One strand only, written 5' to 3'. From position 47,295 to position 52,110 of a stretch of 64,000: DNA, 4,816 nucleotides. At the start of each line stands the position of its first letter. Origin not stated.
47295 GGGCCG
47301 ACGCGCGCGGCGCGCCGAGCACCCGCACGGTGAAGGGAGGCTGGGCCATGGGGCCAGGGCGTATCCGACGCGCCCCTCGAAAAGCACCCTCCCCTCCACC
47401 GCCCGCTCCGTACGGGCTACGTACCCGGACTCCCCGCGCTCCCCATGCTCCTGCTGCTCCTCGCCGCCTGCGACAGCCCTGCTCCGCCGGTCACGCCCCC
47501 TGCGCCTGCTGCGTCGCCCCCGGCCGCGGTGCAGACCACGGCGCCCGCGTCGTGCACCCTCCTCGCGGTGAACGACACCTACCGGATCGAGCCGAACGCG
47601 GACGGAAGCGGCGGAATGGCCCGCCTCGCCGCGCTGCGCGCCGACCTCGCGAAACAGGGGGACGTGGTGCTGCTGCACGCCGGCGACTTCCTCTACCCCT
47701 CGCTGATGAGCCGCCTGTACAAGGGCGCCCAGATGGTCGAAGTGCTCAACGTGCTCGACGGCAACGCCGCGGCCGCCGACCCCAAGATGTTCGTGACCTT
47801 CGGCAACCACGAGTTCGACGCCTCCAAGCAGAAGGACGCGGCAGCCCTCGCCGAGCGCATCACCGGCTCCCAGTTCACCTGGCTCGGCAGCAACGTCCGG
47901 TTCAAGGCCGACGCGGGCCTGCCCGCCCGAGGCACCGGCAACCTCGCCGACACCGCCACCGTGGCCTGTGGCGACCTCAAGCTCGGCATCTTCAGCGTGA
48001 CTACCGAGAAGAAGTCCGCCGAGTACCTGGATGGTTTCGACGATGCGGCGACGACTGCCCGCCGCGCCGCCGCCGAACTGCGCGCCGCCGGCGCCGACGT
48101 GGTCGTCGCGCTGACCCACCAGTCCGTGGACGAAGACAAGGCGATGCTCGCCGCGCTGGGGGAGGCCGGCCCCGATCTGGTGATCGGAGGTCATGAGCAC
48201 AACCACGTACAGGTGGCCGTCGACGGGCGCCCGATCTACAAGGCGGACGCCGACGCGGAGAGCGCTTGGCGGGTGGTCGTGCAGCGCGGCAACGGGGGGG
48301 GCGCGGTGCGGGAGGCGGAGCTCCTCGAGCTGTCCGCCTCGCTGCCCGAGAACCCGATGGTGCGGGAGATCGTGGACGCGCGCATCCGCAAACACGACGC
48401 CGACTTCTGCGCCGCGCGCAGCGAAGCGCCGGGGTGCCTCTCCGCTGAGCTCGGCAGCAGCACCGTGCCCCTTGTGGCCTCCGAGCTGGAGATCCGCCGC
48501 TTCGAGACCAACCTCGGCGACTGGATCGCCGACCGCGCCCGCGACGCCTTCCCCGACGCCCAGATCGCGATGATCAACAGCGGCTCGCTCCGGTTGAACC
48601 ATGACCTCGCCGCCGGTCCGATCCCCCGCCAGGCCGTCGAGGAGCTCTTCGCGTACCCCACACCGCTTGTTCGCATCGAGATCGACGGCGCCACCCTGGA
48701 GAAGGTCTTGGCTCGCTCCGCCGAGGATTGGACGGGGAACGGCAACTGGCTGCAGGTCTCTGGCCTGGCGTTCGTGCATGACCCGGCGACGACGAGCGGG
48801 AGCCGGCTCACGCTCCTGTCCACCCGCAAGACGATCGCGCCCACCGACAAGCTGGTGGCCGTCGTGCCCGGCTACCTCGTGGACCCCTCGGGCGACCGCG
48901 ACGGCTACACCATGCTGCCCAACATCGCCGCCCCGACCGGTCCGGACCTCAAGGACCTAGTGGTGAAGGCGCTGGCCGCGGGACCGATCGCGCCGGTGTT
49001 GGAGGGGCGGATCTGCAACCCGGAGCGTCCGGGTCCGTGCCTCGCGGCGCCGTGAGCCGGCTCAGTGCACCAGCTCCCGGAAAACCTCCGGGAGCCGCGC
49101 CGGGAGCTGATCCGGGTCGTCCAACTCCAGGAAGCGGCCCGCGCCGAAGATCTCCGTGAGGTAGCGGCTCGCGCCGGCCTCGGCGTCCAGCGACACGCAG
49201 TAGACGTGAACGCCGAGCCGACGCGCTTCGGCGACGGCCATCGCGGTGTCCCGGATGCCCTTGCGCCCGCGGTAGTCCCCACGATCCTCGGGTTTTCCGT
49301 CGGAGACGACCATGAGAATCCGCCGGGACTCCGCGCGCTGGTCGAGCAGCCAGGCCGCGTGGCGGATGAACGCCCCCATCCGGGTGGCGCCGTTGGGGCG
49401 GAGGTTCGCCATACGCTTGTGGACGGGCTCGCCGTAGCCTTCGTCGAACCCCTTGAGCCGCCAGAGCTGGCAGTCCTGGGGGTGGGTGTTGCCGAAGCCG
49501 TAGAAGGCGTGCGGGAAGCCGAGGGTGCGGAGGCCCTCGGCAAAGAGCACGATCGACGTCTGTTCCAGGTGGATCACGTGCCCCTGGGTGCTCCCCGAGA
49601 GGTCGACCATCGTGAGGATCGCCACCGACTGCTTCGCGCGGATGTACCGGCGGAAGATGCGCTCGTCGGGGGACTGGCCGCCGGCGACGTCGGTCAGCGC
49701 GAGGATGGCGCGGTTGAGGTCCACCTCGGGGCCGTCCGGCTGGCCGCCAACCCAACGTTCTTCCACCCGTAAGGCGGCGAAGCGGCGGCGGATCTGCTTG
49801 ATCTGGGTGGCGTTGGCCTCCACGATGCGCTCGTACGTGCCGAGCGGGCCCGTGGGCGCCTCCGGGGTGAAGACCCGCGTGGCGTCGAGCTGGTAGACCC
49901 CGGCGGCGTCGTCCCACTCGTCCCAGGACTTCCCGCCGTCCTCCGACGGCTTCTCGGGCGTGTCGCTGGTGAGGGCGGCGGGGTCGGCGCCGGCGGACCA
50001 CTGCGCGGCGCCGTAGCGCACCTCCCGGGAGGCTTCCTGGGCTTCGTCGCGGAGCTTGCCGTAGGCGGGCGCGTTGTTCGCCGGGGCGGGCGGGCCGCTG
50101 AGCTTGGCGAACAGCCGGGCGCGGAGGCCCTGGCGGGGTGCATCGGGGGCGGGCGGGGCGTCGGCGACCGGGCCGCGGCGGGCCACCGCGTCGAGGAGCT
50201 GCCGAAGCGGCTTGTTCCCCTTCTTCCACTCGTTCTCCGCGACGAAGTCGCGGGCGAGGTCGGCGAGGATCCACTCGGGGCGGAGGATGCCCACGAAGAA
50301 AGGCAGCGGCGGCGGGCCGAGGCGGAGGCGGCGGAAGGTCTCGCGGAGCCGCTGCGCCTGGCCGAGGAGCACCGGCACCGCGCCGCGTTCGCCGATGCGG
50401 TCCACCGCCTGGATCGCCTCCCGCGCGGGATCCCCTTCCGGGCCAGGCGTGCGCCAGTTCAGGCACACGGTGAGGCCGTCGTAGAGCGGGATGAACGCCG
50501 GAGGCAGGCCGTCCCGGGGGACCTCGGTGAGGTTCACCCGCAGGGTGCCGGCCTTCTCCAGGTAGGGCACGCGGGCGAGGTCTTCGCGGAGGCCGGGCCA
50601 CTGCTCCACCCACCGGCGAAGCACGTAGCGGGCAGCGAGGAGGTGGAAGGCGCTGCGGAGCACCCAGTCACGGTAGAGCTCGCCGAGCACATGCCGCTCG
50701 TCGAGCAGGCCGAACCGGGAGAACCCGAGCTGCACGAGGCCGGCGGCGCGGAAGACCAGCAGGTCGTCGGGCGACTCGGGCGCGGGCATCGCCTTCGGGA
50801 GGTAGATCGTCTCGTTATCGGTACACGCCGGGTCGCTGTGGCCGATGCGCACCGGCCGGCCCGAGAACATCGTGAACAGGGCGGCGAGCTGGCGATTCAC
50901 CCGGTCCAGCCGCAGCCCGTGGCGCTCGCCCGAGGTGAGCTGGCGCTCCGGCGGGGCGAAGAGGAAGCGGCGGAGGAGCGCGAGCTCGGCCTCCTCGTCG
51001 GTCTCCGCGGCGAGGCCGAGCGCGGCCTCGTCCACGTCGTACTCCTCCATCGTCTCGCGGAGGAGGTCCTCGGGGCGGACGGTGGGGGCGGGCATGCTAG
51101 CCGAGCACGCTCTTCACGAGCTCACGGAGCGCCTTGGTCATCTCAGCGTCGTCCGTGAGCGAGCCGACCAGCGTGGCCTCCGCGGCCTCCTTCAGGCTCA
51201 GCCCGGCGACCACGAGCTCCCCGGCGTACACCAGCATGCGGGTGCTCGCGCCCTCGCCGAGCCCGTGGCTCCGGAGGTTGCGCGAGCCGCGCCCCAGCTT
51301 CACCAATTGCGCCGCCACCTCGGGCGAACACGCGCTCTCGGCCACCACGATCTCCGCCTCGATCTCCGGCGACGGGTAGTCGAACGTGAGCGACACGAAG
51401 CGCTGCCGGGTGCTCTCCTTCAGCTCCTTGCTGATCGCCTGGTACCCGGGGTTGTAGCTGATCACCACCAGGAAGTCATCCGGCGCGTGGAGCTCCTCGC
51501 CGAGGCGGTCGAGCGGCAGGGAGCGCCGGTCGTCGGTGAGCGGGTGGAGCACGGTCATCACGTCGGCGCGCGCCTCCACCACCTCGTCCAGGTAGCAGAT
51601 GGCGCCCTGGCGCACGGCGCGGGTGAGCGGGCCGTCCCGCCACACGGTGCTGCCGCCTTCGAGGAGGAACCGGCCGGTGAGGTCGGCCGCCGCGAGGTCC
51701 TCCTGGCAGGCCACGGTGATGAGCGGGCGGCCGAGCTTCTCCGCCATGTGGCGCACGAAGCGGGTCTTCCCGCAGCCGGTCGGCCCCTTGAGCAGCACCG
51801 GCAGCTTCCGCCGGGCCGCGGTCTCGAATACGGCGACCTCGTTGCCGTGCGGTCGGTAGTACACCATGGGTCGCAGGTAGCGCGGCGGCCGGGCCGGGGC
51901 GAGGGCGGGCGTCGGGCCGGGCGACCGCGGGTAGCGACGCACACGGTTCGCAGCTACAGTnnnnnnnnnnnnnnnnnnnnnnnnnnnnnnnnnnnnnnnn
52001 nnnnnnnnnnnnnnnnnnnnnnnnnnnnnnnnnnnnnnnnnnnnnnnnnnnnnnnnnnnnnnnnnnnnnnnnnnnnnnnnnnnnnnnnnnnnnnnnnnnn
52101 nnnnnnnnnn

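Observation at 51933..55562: Tandem duplication of a two-gene trans-envelope module (five-TM Ig-like protein plus beta-barrel), with mosaic conservation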

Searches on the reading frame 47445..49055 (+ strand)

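Call 3: search_protein_families(library=pfam, proteins=[window:47445-49055:+], max_evalue=0.1)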
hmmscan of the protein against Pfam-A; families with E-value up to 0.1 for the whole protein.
window:47445-49055:+ (536 aa): 3 families
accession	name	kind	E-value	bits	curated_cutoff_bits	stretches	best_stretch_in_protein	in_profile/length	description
PF02872.23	5_nucleotid_C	-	9.2e-18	65.3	23.6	1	337-479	3-147/158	5'-nucleotidase, C-terminal domain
PF00149.33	Metallophos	-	2e-10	41.8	21.5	1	39-253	3-190/191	Calcineurin-like phosphoesterase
PF12850.12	Metallophos_2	-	0.0019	18.7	27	0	191-255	50-120/154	Calcineurin-like phosphoesterase superfamily domain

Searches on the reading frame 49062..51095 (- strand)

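Call 3: search_protein_families(library=pfam, proteins=[window:49062-51095:-], max_evalue=0.1)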
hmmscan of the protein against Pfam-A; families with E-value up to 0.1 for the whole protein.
window:49062-51095:- (677 aa): 3 families
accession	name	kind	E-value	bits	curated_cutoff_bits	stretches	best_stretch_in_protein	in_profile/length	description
PF11775.14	CobT_C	-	7.5e-06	26.2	21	0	492-550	14-75/220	Cobalamin biosynthesis protein CobT VWA domain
PF05762.20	VWA_CoxE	-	0.0013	18.6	26.4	0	449-510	18-77/222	VWA domain containing CoxE-like protein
PF00092.34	VWA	-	0.0014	19.3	23.8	1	565-662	73-166/174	von Willebrand factor type A domain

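Call 4: search_protein_families(library=ncbifam, proteins=[window:49062-51095:-], max_evalue=0.1)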
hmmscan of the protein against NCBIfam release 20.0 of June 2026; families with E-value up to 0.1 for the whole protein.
window:49062-51095:- (677 aa): 0 families

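Call 71: search_protein_families(library=padloc, proteins=[window:49062-51095:-], max_evalue=0.01)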
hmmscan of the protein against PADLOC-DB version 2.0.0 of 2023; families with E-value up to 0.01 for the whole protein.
window:49062-51095:- (677 aa): 0 families

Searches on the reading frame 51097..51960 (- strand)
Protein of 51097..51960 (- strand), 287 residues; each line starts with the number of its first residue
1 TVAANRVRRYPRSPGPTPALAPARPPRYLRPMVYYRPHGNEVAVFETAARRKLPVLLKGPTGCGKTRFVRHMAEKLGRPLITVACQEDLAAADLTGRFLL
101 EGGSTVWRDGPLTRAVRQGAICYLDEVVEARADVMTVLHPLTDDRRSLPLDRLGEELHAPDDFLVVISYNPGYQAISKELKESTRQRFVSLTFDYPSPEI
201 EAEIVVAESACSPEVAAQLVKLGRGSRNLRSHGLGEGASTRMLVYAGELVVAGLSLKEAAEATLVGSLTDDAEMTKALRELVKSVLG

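Call 3: search_protein_families(library=pfam, proteins=[window:51097-51960:-], max_evalue=0.1)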
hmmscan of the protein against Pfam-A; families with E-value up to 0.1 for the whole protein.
window:51097-51960:- (287 aa): 20 families
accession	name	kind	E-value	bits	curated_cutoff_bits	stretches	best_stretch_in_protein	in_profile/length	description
PF07728.20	AAA_5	-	1.1e-35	123.2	22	1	54-188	1-139/139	AAA domain (dynein-related subfamily)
PF08406.16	CbbQ_C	-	4.3e-28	97.8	20.6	1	201-284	1-84/85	CbbQ/NirQ/NorQ C-terminal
PF07726.17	AAA_3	-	7.1e-06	26.4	27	1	55-189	2-130/131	ATPase family associated with various cellular activities (AAA)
PF01078.27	Mg_chelatase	-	9.8e-06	25.5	20.3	1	100-181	90-168/207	Magnesium chelatase, subunit ChlI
PF12774.13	AAA_6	-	2.1e-05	24.1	25.2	1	48-94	28-74/327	Hydrolytic ATP binding site of dynein motor region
PF00004.35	AAA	-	9.5e-05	23.3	21.2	1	55-89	1-35/131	ATPase family associated with various cellular activities (AAA)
PF00158.32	Sigma54_activat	-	0.00018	21.6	20.2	1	44-170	14-142/168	Sigma-54 interaction domain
PF07724.20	AAA_2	-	0.00023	21.7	27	1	54-146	5-103/166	AAA domain (Cdc48 subfamily)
PF13191.12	AAA_16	-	0.00026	22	32.6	1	46-90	17-63/167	AAA ATPase domain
PF13401.12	AAA_22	-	0.00053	20.8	27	1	52-97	5-53/130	AAA domain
PF02367.23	TsaE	-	0.002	18.5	26.6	1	50-77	19-46/128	Threonylcarbamoyl adenosine biosynthesis protein TsaE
PF13173.12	AAA_14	-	0.003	18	27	1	54-145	4-88/129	AAA domain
PF12775.13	AAA_7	-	0.0039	17.2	25.8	1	44-77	25-58/181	P-loop containing dynein motor region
PF01637.24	ATPase_2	-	0.017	15.4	33.2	1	51-76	19-44/225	ATPase domain predominantly from Archaea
PF14532.12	Sigma54_activ_2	-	0.027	15.1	25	1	46-78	15-47/138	Sigma-54 interaction domain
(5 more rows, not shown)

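Call 4: search_protein_families(library=ncbifam, proteins=[window:51097-51960:-], max_evalue=0.1)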
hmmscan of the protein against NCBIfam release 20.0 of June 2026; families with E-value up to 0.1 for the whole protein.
window:51097-51960:- (287 aa): 20 families
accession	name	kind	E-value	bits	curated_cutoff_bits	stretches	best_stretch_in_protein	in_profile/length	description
TIGR02640.1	gas_vesic_GvpN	equivalog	5.2e-19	68.8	266.8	2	53-98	22-67/262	gas vesicle protein GvpN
NF047784.1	MadB_ATPase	equivalog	4.2e-10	39.3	475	2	44-90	25-71/298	MadB family AAA-type ATPase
NF042959.1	IteA_antiphage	equivalog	1.3e-05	24.5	510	1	53-86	126-159/367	anti-phage ATPase IteA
NF038308.1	RNA_repair_RtcR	equivalog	9.8e-05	21.4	650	1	46-148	198-308/530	RNA repair transcriptional activator RtcR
TIGR02639.1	ClpA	equivalog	0.00016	20.1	993.15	1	55-145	490-583/734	ATP-dependent Clp protease ATP-binding subunit ClpA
TIGR01650.1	PD_CobS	equivalog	0.00025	20.3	558.55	1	54-140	66-156/327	cobaltochelatase subunit CobS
NF041906.1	V4R_TF_MobR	exception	0.00045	18.8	999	1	44-135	247-343/544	phenol degradation transcriptional regulator MobR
NF005655.0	PRK07429.1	subfamily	0.0033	16.6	236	1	55-97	11-53/326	phosphoribulokinase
NF003229.0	PRK04195.1-5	equivalog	0.0047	15.7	280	1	52-85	44-77/413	replication factor C large subunit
TIGR03346.1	chaperone_ClpB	equivalog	0.0085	14.5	1232.1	1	56-184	599-730/853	ATP-dependent chaperone ClpB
NF003745.1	PRK05342.1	equivalog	0.011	14.6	359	1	52-82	109-139/418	ATP-dependent Clp protease ATP-binding subunit ClpX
TIGR00150.1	T6A_YjeE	equivalog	0.014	15.2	60.1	1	54-78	24-48/135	tRNA (adenosine(37)-N6)-threonylcarbamoyltransferase complex ATPase subunit type 1 TsaE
NF003451.0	PRK05022.1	equivalog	0.015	14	476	1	46-129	207-295/512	nitric oxide reductase transcriptional regulator NorR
TIGR03167.1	tRNA_sel_U_synt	equivalog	0.017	14.6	219.75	1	44-75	119-150/311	tRNA 2-selenouridine(34) synthase MnmH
NF047747.1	PrtsmActNtasePan2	equivalog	0.02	14.2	700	1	55-127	188-253/397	proteasome-activating nucleotidase Pan2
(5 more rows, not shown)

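Call 71: search_protein_families(library=padloc, proteins=[window:51097-51867:-], max_evalue=0.01)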
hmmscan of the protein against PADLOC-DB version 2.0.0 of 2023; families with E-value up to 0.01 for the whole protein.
window:51097-51867:- (256 aa): 8 families
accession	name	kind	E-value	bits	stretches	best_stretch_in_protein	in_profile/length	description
PDLC02196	IetA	-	3e-06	24.9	1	21-54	122-155/374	-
PDLC01993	RtcR--CARF_AAA_HTH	-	1.5e-05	21.6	1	16-119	199-310/523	-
PDLC04232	IetA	-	0.0011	16.5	1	23-53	118-148/330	-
PDLC04140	mad8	-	0.0011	16.5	1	24-48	30-54/314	mads_8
PDLC02195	IetA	-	0.0011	16.4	1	22-52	138-168/395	-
PDLC01995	RtcR_PspF2--CARF_AAA_HTH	-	0.0022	15.2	1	13-103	182-277/481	-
PDLC04790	PDC-S01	-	0.0051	13.6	1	17-62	23-68/422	-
PDLC01994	RtcR_PspF1--CARF_AAA_HTH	-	0.0077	13.3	0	19-151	179-311/468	-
